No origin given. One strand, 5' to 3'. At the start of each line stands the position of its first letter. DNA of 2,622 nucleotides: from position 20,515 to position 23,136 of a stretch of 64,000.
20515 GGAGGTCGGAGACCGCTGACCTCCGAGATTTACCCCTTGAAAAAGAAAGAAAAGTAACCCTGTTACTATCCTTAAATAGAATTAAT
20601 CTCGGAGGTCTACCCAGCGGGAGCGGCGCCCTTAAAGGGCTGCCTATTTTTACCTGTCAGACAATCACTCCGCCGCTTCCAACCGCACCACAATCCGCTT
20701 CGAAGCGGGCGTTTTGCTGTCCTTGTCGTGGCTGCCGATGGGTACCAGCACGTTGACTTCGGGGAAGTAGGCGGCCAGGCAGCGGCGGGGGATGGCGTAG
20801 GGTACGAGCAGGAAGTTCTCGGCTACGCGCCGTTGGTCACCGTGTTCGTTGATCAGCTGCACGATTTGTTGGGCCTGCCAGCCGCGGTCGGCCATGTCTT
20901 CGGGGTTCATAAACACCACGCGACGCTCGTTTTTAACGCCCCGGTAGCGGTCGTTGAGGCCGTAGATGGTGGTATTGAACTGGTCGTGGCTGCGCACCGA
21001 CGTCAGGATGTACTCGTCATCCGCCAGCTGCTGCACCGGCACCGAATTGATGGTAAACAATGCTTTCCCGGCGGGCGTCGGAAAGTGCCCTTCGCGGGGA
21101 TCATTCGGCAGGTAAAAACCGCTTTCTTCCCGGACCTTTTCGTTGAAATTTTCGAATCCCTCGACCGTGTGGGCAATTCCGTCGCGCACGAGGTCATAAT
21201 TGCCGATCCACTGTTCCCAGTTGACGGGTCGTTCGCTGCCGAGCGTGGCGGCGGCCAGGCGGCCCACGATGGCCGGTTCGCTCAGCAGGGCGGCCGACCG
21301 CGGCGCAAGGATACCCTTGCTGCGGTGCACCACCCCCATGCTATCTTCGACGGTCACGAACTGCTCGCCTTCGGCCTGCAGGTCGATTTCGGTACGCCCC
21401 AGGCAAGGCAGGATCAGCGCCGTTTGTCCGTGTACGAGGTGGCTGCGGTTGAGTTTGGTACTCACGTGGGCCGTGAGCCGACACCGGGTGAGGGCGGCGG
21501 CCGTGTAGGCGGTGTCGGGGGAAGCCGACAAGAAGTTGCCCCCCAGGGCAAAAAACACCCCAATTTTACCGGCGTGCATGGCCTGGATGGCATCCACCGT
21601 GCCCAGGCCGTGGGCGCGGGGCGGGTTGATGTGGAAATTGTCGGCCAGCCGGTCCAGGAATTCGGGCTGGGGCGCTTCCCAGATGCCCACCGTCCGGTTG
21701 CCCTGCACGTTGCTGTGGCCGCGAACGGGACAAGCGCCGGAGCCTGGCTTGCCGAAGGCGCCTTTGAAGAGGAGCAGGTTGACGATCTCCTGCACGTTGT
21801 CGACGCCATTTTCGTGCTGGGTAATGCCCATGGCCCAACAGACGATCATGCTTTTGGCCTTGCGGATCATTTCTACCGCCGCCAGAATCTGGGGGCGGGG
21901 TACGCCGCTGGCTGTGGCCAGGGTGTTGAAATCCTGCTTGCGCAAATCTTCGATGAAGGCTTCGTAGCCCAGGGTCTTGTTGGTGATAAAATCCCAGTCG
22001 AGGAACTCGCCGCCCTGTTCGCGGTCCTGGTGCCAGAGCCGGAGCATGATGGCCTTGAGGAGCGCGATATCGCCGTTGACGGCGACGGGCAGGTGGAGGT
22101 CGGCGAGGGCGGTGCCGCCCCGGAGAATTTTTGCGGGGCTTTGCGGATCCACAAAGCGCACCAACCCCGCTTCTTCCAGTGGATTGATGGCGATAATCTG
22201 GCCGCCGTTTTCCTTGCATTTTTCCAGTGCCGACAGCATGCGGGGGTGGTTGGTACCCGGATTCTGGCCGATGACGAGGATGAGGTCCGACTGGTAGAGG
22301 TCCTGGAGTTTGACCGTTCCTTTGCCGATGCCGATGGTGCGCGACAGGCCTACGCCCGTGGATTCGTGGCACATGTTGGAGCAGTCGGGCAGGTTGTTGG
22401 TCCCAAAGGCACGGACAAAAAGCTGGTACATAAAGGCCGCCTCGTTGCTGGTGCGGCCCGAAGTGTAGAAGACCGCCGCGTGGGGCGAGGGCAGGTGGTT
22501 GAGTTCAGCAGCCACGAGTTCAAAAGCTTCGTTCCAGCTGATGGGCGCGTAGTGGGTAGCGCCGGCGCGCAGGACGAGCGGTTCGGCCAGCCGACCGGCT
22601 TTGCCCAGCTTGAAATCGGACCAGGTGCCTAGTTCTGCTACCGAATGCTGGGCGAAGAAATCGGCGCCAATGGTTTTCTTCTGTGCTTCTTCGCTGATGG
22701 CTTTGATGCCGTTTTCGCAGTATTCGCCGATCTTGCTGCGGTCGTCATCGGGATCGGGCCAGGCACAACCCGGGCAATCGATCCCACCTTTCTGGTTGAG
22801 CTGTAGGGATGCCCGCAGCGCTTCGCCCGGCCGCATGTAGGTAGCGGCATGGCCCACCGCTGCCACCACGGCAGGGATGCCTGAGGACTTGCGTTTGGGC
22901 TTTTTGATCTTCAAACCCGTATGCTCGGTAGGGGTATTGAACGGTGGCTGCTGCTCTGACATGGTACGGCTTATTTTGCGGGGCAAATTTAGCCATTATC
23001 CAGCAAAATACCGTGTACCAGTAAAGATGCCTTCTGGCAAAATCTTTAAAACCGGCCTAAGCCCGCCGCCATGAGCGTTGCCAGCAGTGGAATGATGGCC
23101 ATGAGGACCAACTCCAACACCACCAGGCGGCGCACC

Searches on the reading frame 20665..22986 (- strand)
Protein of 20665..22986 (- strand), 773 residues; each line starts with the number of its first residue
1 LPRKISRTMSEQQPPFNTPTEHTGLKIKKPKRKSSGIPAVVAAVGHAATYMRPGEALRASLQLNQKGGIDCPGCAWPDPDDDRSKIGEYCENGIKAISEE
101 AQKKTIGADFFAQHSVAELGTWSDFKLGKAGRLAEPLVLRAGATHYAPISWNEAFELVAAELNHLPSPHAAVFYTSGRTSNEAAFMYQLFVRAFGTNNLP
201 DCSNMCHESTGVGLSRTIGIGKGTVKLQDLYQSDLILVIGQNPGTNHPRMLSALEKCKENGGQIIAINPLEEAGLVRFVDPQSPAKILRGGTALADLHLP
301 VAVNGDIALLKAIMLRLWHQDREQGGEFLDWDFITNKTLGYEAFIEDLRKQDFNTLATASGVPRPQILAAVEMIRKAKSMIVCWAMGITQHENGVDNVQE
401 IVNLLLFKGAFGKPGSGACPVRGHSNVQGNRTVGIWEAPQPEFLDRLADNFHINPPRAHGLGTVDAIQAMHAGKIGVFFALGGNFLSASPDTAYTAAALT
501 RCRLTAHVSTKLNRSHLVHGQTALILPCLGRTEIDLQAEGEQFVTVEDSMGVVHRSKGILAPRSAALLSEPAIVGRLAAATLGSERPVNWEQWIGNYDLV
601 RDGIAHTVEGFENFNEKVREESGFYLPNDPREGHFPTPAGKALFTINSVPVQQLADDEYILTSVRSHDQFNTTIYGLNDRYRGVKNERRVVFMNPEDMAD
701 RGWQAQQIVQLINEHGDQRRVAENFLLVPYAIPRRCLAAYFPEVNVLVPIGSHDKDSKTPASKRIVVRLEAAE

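Call 15: search_protein_families(library=pfam, proteins=[window:20665-22986:-])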
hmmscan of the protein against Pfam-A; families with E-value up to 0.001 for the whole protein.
window:20665-22986:- (773 aa): 2 families
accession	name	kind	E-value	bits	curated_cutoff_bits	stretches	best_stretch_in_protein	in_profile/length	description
PF00384.28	Molybdopterin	-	2.2e-21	76.8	24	1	132-503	1-287/353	Molybdopterin oxidoreductase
PF01568.27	Molydop_binding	-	9.4e-10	38.9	26.8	1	659-764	1-108/110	Molydopterin dinucleotide binding domain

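Call 71: find_homologous_proteins(query=window:20665-22986:-, max_evalue=1e-50)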
Query window:20665-22986:- (773 aa): 8000 proteins with E <= 1e-50 among 8000 candidates; the best 120 are listed.
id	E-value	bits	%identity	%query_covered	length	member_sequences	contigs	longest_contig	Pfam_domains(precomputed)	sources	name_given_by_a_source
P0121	0.0e+0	1702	96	99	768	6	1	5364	PF00384.28,PF01568.28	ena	-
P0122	0.0e+0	1390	77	99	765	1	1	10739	PF00384.28,PF01568.28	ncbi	ncbi:MAG: FdhF/YdeP family oxidoreductase [Bacteroidota bacterium]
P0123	0.0e+0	1383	77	99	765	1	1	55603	PF00384.28,PF01568.28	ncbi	ncbi:MAG: FdhF/YdeP family oxidoreductase [Bacteroidota bacterium]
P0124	0.0e+0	1378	77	99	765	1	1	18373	PF00384.28,PF01568.28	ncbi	ncbi:MAG: FdhF/YdeP family oxidoreductase [Bacteroidota bacterium]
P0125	0.0e+0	1364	76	99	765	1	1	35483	PF00384.28,PF01568.28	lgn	-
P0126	0.0e+0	1360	76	99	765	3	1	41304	PF00384.28,PF01568.28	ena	-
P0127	0.0e+0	1357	76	99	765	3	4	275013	PF00384.28,PF01568.28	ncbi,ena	-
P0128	0.0e+0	1355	76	99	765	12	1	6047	PF00384.28,PF01568.28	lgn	-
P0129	0.0e+0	1352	76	98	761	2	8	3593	PF00384.28,PF01568.28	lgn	-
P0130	0.0e+0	1345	75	99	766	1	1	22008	PF00384.28,PF01568.28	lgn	-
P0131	0.0e+0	1342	75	99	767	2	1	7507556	PF00384.28,PF01568.28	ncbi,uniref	ncbi:FdhF/YdeP family oxidoreductase [Lewinella sp. LCG006]|uniref:FdhF/YdeP family oxidoreductase n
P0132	0.0e+0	1340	74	99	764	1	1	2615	PF00384.28,PF01568.28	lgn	-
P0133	0.0e+0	1332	75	99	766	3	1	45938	PF00384.28,PF01568.28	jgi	-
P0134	0.0e+0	1331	75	97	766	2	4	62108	PF00384.28,PF01568.28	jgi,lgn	jgi:molybdopterin-dependent oxidoreductase alpha subunit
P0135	0.0e+0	1327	74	99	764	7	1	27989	PF00384.28,PF01568.28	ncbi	-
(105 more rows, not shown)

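Call 72: find_encoding_contigs(protein=P0121, flank=10000, max_places=6)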
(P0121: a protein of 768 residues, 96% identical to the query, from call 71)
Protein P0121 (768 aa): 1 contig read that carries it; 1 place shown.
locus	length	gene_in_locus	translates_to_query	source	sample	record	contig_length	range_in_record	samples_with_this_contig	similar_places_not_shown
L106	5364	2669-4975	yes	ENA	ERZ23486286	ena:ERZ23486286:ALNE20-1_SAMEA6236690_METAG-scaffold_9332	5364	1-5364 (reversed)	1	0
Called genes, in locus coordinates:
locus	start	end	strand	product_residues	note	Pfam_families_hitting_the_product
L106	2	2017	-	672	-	?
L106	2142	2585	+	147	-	PF09980:DUF2214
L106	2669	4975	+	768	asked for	PF00384:Molybdopterin, PF01568:Molydop_binding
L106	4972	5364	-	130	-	?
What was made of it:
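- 19907..20671 (.): 765-bp block (copy 1 plus its 3' flank) that is absent from a sister species. In L106 the two stop codons overlap (call 72).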

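Call 73: find_encoding_contigs(protein=P0123, flank=10000, max_places=3)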
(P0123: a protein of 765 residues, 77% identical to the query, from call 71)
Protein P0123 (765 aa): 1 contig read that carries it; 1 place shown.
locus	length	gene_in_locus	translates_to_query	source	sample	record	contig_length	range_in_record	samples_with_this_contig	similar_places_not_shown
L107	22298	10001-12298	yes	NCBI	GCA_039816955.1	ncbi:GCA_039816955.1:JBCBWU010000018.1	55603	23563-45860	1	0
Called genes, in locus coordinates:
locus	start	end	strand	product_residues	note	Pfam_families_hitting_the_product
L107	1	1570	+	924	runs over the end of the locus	PF16078:2-oxogl_dehyd_N, PF00676:E1_dh, PF02779:Transket_pyr, PF16870:OxoGdeHyase_C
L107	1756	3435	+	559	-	PF00005:ABC_tran, PF02463:SMC_N (faint), PF01926:MMR_HSR1 (faint), PF13304:AAA_21 (faint), PF12848:ABC_tran_Xtn, PF00005:ABC_tran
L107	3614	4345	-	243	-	PF04134:DCC1-like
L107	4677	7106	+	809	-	PF17900:Peptidase_M1_N, PF01433:Peptidase_M1, PF18962:Por_Secre_tail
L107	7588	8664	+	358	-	PF03576:Peptidase_S58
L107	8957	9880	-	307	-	-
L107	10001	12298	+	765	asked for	PF00384:Molybdopterin, PF01568:Molydop_binding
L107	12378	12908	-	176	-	PF05163:DinB (weak), PF04978:MST, PF12867:DinB_2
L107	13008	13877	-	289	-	PF00483:NTP_transferase, PF12804:NTP_transf_3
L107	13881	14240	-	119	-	-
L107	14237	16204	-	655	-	PF00072:Response_reg, PF00512:HisKA, PF02518:HATPase_c, PF00072:Response_reg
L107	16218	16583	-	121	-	-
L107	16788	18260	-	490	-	PF00587:tRNA-synt_2b, PF03129:HGTP_anticodon, PF09180:ProRS-C_1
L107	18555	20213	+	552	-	-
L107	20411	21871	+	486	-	-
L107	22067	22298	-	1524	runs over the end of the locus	PF18962:Por_Secre_tail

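Call 74: find_encoding_contigs(protein=P0127, flank=10000, max_places=4)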
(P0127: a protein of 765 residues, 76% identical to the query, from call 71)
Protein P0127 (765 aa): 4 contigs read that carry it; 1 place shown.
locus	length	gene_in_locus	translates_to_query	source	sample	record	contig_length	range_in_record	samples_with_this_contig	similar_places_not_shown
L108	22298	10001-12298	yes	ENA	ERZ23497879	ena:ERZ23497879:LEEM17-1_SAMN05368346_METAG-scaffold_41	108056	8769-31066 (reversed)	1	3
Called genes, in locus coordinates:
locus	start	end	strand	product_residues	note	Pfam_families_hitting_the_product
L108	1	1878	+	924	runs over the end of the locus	PF16078:2-oxogl_dehyd_N, PF00676:E1_dh, PF02779:Transket_pyr, PF16870:OxoGdeHyase_C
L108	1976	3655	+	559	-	PF00005:ABC_tran, PF02463:SMC_N (faint), PF00350:Dynamin_N (faint), PF01926:MMR_HSR1 (faint), PF13304:AAA_21 (faint), PF12848:ABC_tran_Xtn, PF00005:ABC_tran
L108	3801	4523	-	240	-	PF04134:DCC1-like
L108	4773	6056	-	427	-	PF01979:Amidohydro_1, PF07969:Amidohydro_3 (weak)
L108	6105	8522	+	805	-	PF17900:Peptidase_M1_N, PF01433:Peptidase_M1, PF18962:Por_Secre_tail (weak)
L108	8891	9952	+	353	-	PF03576:Peptidase_S58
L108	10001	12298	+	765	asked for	PF00384:Molybdopterin, PF01568:Molydop_binding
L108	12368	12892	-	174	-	PF05163:DinB, PF04978:MST, PF12867:DinB_2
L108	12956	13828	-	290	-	PF00483:NTP_transferase, PF12804:NTP_transf_3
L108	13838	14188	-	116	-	-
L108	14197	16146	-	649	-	PF00072:Response_reg, PF00512:HisKA, PF02518:HATPase_c, PF00072:Response_reg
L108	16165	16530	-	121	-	-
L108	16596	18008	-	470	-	PF01938:TRAM (weak), PF05958:tRNA_U5-meth_tr, PF02475:TRM5-TYW2_MTfase (weak), PF05175:MTS (weak), PF13847:Methyltransf_31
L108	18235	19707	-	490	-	PF00587:tRNA-synt_2b, PF03129:HGTP_anticodon, PF09180:ProRS-C_1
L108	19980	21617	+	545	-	-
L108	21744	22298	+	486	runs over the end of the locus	-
